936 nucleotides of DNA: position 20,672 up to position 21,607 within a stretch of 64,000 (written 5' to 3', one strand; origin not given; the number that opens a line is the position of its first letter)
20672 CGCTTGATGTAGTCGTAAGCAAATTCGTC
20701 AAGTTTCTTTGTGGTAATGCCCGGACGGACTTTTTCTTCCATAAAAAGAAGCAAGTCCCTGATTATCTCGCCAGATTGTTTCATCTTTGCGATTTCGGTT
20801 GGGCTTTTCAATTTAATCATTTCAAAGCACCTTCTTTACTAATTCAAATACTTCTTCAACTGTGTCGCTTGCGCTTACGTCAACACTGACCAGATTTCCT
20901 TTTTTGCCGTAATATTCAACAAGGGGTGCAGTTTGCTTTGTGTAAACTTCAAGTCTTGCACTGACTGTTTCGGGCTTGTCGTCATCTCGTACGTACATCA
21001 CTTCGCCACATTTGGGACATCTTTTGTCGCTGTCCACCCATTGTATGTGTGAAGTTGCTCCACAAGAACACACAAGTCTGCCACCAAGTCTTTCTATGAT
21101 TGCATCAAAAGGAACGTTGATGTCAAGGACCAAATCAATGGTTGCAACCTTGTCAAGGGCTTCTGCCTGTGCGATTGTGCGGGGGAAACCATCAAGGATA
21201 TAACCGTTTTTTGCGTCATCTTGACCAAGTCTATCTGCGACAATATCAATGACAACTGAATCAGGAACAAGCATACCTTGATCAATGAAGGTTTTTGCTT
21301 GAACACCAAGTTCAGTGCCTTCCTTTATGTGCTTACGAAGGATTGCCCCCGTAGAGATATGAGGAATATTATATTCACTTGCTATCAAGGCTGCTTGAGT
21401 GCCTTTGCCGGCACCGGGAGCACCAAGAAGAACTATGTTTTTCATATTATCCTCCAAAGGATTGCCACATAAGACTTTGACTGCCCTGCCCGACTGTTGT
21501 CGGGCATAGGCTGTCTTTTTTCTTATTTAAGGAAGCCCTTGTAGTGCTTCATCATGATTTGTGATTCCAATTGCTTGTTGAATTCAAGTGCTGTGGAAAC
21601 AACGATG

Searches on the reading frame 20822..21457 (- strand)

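Call 99: search_protein_families(library=pfam, proteins=[window:20822-21457:-], max_evalue=0.00001)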
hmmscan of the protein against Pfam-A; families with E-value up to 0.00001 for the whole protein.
window:20822-21457:- (211 aa): 2 families
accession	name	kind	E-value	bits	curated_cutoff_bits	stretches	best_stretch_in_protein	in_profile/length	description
PF00406.28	ADK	-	4.4e-53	179.9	26.8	1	10-187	1-150/151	Adenylate kinase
PF13207.12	AAA_17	-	4.3e-24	85.8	27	1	11-124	1-119/136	AAA domain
